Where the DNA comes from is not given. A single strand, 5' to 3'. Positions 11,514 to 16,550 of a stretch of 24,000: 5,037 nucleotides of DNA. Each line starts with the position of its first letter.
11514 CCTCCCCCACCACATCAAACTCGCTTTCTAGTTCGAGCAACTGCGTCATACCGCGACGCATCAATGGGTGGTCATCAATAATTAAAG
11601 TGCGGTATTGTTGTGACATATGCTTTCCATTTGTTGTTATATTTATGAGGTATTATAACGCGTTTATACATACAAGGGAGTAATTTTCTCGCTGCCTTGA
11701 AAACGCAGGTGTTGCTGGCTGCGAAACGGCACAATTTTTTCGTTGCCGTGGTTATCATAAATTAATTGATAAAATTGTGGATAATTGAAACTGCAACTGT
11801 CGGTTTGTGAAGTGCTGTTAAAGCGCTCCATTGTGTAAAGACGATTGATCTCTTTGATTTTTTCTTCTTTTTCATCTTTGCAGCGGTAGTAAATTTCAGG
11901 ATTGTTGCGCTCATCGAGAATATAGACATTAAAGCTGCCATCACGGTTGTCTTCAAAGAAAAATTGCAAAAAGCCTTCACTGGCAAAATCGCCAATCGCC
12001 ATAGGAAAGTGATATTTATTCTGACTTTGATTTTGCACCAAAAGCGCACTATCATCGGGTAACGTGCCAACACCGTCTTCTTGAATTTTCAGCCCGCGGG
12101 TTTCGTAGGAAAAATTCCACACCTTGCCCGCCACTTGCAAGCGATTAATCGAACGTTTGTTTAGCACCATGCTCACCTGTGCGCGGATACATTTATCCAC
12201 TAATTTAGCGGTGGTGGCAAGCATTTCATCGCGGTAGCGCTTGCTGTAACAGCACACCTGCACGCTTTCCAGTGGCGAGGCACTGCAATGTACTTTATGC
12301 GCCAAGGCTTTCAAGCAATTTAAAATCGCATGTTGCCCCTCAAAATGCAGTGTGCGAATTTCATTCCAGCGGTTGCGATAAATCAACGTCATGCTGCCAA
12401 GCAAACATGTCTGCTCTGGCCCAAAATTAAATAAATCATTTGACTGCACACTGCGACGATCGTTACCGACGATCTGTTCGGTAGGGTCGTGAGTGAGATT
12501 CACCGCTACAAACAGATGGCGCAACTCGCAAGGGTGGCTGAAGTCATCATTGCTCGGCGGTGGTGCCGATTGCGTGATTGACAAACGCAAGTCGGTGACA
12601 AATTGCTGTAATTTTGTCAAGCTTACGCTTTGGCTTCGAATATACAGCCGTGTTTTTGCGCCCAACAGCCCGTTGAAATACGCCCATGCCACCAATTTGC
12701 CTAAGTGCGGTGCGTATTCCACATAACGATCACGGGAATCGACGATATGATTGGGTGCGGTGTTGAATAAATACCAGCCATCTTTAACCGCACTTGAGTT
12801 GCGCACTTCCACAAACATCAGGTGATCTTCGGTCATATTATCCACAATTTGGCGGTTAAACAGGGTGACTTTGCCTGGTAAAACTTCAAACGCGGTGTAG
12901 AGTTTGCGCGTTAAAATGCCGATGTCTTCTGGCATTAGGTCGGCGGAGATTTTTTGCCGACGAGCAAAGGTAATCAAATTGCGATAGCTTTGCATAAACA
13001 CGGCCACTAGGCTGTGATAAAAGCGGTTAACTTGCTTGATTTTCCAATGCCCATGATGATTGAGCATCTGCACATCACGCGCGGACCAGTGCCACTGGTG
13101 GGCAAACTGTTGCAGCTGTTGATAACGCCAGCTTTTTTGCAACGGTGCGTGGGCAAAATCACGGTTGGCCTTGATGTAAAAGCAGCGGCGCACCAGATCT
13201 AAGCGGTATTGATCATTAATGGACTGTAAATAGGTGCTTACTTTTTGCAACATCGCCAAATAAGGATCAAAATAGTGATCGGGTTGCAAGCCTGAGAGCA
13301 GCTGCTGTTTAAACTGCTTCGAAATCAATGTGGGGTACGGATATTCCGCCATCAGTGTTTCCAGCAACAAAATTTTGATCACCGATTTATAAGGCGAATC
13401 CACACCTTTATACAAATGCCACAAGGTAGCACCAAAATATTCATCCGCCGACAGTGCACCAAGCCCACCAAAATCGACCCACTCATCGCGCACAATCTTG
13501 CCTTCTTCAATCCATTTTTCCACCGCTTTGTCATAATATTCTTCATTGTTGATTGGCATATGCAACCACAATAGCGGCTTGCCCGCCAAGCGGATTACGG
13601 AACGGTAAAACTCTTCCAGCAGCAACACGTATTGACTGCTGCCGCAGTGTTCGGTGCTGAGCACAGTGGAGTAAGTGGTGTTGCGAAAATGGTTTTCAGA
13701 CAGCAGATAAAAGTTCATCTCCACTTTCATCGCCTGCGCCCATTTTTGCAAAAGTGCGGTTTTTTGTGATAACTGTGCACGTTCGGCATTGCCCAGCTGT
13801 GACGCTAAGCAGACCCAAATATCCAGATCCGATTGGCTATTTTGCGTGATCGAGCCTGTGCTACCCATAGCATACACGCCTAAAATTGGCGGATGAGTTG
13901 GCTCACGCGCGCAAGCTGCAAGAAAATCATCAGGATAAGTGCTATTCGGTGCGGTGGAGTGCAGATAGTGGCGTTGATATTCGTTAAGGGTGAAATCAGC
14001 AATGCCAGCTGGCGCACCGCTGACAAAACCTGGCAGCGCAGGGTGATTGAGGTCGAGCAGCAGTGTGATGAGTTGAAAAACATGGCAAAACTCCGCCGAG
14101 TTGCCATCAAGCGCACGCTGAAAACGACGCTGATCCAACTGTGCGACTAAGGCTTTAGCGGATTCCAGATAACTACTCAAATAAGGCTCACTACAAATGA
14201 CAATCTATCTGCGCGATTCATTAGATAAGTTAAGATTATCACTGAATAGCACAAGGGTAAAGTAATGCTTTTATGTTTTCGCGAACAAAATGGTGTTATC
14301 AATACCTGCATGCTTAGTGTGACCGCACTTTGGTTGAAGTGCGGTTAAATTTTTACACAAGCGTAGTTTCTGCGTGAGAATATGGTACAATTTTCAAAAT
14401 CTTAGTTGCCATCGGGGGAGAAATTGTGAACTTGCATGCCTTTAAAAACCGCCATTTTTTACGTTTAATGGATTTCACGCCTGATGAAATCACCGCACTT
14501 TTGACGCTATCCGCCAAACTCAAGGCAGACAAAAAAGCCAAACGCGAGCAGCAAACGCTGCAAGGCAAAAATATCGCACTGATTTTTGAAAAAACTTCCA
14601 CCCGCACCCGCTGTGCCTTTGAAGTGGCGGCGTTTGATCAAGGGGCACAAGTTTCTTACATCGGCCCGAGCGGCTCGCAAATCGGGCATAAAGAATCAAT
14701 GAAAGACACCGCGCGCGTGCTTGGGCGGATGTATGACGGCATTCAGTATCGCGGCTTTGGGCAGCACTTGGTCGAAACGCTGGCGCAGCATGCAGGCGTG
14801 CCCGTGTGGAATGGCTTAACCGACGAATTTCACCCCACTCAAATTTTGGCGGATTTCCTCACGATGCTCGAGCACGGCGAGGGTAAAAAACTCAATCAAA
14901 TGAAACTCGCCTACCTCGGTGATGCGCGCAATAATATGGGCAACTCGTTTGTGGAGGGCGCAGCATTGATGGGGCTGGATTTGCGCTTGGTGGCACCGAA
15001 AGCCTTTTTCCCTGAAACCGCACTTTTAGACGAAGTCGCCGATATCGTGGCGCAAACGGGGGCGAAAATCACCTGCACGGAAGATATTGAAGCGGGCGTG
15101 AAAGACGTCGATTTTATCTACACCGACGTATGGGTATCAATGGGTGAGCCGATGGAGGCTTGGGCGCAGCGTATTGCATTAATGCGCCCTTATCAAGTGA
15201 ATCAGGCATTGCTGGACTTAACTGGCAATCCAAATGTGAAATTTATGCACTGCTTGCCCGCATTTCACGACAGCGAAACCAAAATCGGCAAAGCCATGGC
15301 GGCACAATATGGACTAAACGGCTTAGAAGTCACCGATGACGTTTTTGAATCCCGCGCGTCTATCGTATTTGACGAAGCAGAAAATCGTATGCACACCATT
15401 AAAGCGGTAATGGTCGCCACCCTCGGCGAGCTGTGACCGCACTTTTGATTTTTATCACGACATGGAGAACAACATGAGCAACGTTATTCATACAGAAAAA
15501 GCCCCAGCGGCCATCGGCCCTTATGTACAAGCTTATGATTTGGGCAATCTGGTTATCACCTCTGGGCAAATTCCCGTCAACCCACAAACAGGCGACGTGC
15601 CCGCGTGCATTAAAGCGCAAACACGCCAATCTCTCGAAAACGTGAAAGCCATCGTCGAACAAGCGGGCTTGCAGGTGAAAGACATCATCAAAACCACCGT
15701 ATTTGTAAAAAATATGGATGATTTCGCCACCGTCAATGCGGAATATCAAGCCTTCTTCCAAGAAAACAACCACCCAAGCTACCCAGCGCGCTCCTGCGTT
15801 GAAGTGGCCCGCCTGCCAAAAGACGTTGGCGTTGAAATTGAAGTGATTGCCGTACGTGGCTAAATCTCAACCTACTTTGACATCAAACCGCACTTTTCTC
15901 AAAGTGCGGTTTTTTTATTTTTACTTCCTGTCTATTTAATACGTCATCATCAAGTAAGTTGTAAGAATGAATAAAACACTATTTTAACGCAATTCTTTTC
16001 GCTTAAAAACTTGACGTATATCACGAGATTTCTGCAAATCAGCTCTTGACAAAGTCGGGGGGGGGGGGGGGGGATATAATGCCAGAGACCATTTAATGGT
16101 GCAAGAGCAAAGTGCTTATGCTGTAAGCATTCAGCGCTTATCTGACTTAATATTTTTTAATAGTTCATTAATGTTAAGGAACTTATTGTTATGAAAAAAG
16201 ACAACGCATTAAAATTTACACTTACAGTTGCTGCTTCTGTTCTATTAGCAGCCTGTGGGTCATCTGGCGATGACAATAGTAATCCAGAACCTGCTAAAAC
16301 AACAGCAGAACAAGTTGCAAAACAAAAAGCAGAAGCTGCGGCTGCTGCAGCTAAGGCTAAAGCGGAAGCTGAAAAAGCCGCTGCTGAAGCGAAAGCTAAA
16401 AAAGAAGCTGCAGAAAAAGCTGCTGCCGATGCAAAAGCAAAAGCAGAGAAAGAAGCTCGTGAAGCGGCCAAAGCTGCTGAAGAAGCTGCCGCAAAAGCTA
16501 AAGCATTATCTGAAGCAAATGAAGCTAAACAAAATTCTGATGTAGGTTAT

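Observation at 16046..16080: Perfect -35 and -10 hexamers split by a 17-G homopolymer: a predicted phase-variable promoter for the surface-lipoprotein/Slam island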

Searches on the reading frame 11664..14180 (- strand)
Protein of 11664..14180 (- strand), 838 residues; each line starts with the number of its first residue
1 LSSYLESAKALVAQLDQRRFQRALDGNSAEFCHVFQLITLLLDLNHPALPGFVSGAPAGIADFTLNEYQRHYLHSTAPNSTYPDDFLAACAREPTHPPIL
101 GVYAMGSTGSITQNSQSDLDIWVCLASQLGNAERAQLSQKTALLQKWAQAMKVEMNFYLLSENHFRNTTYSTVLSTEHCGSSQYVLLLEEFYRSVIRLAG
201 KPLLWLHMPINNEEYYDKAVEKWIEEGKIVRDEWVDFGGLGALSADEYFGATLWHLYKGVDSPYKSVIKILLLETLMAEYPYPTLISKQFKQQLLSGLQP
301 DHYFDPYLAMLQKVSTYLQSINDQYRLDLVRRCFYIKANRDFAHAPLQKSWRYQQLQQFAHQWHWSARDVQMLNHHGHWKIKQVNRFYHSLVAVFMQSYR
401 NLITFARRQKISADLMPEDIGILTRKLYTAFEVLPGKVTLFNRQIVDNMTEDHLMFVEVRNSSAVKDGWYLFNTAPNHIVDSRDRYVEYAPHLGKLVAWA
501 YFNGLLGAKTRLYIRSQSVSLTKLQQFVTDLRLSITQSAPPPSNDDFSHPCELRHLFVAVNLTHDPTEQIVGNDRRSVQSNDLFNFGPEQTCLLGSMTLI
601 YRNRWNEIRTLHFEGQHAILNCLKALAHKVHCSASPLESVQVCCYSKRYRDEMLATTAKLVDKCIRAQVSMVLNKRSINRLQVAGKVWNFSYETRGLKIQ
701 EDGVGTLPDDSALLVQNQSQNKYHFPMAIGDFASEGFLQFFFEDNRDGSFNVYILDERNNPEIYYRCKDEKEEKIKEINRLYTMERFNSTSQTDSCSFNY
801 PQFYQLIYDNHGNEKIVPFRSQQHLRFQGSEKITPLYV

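Call 3: search_protein_families(library=pfam, proteins=[window:11664-14180:-])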
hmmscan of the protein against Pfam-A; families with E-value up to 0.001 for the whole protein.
window:11664-14180:- (838 aa): 2 families
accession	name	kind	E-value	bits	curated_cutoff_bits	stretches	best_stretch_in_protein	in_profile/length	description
PF01295.23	Adenylate_cycl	-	3.3e-211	703.4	27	1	233-821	1-600/601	Adenylate cyclase, class-I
PF12633.13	Adenyl_cycl_N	-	1.6e-67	227.8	27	1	5-205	2-198/199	Adenylate cyclase NT domain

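Call 4: search_protein_families(library=ncbifam, proteins=[window:11664-14180:-])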
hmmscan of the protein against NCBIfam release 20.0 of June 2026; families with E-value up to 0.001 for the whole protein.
window:11664-14180:- (838 aa): 9 families
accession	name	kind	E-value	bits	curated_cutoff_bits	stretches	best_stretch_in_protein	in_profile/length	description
NF006978.0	PRK09450.1-2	equivalog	0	1091.8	1035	1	1-826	1-836/841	class I adenylate cyclase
NF006979.0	PRK09450.1-4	equivalog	5.5e-237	788.6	1316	1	2-823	2-827/850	class I adenylate cyclase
NF006977.0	PRK09450.1-1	equivalog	1.3e-221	737.9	1761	1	2-823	2-827/848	class I adenylate cyclase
NF006984.0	PRK09450.2-4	equivalog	7.3e-152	507.8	1300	1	14-813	29-838/956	class I adenylate cyclase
NF006980.0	PRK09450.1-5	equivalog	1.6e-133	446.4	990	1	8-819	8-796/807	class I adenylate cyclase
NF006982.0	PRK09450.2-2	equivalog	3.4e-124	415.8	1547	1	14-718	29-730/951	class I adenylate cyclase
NF006983.0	PRK09450.2-3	equivalog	1e-113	381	1810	1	10-684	25-698/949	class I adenylate cyclase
NF006981.0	PRK09450.2-1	equivalog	1.6e-111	373.8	802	1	8-628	23-631/638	class I adenylate cyclase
NF006985.0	PRK09450.2-5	equivalog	1.7e-108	364.1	1866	1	8-685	23-695/951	class I adenylate cyclase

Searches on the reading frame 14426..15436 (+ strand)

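Call 3: search_protein_families(library=pfam, proteins=[window:14426-15436:+])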
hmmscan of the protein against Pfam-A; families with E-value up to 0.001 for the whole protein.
window:14426-15436:+ (336 aa): 2 families
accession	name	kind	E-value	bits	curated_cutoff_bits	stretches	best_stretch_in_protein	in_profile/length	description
PF00185.30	OTCace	-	5.1e-53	179.8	29.4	1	158-331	2-156/157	Aspartate/ornithine carbamoyltransferase, Asp/Orn binding domain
PF02729.26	OTCace_N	-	1.9e-48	164.7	29.9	1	9-149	1-148/148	Aspartate/ornithine carbamoyltransferase, carbamoyl-P binding domain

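Call 4: search_protein_families(library=ncbifam, proteins=[window:14426-15436:+])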
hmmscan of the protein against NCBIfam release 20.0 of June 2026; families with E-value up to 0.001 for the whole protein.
window:14426-15436:+ (336 aa): 17 families
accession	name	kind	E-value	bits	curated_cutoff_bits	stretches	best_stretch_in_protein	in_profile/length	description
NF009213.0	PRK12562.1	subfamily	1.7e-173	576.6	559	1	5-335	3-334/334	ornithine carbamoyltransferase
NF003286.0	PRK04284.1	subfamily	1.6e-160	533.7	515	1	5-335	3-332/332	ornithine carbamoyltransferase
NF002470.0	PRK01713.1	equivalog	7.7e-153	508.8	545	1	5-333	4-333/334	ornithine carbamoyltransferase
TIGR00658.1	orni_carb_tr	equivalog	5.1e-129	429.8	280.85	1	9-333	1-303/304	ornithine carbamoyltransferase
NF001986.0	PRK00779.1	subfamily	1.8e-98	329.4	306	1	7-334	4-305/307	ornithine carbamoyltransferase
TIGR04384.1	putr_carbamoyl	exception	1.7e-81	273.9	500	1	10-331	1-305/330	putrescine carbamoyltransferase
NF011380.0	PRK14805.1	equivalog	6.8e-76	255.2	421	2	9-284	2-268/302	ornithine carbamoyltransferase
NF011379.0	PRK14804.1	equivalog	1.1e-41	142.9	373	1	9-332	7-308/311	ornithine carbamoyltransferase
NF003384.0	PRK04523.1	equivalog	5.4e-37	127.6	288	1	8-279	3-296/336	N-acetylornithine carbamoyltransferase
TIGR00670.1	asp_carb_tr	equivalog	1.7e-35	122.6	236.95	1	9-285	1-272/304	aspartate carbamoyltransferase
NF002032.1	PRK00856.1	equivalog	5.1e-33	114.5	263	1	9-284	1-265/297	aspartate carbamoyltransferase catalytic subunit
NF006046.0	PRK08192.1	equivalog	2.1e-25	89.7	512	1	5-279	3-277/339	aspartate carbamoyltransferase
NF008853.0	PRK11891.1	equivalog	5e-20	71.5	560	1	8-279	87-358/430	aspartate carbamoyltransferase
NF005538.0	PRK07200.1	equivalog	3.7e-16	59.1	453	1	4-252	17-284/396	knotted carbamoyltransferase YgeW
TIGR03316.1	ygeW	equivalog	4.6e-16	58.7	500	1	6-239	16-272/391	knotted carbamoyltransferase YgeW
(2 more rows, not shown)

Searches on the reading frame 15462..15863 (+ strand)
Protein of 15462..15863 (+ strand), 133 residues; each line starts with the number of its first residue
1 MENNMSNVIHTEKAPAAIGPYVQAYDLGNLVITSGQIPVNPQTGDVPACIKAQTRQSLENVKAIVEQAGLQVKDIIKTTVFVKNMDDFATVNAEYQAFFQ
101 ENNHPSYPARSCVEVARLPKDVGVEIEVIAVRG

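Call 3: search_protein_families(library=pfam, proteins=[window:15462-15863:+])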
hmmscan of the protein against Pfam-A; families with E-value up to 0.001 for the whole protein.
window:15462-15863:+ (133 aa): 1 family
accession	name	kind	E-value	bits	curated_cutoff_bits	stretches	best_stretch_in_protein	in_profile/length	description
PF01042.26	Ribonuc_L-PSP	-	1.4e-42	144.9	27.3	1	11-131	1-120/121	Endoribonuclease L-PSP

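Call 4: search_protein_families(library=ncbifam, proteins=[window:15462-15863:+])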
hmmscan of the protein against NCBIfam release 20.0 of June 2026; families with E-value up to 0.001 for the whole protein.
window:15462-15863:+ (133 aa): 3 families
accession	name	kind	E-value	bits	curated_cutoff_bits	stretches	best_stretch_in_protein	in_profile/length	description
NF008490.0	PRK11401.1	equivalog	2.1e-54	182.9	222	1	5-132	1-127/129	enamine/imine deaminase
TIGR00004.1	TIGR00004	subfamily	1.3e-49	167.6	106.25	1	7-131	2-124/125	Rid family detoxifying hydrolase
TIGR03610.1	RutC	equivalog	2.3e-16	60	169.1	1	7-130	4-124/127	pyrimidine utilization protein C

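Call 15: find_encoding_contigs(protein=window:15462-15863:+, flank=4000, max_places=10)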
Protein window:15462-15863:+ (133 aa): no gene with exactly this product is on record in the collection.

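Call 19: find_encoding_contigs(protein=window:15474-15863:+, flank=5000, max_places=10)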
Protein window:15474-15863:+ (129 aa): no gene with exactly this product is on record in the collection.

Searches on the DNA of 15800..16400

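Call 42: search_rna_families(source=window, start=15800, end=16400, threshold=evalue, max_evalue=1)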
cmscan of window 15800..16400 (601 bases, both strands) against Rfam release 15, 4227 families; matches with E-value up to 1: 6.
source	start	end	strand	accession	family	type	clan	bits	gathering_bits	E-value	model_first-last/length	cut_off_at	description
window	15882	15979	-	RF04184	BTnc060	Gene; sRNA;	-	25.1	228.9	0.098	1-213/213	no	Bacteroides sRNA BTnc060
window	15883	16026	-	RF04180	BTnc231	Gene; sRNA;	-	19.2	80.4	0.17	1-154/154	no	Bacteroides sRNA BTnc231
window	15832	15925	+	RF00557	L10_leader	Cis-reg; leader;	-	19.2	44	0.85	1-138/138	no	Ribosomal protein L10 leader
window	16334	16370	+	RF02726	sno_ZL63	Gene; snRNA; snoRNA; CD-box;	-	17.5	50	0.97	1-43/43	no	Small nucleolar RNA ZL63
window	15883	15954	+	RF02469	Ms_IGR-7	Gene; sRNA;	-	16.7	45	0.94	1-118/118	no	Actinobacteria sRNA Ms_IGR-7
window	16309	16400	-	RF01390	isrG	Gene; sRNA;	-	12.1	100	0.61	188-279/279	5'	isrG Hfq binding RNA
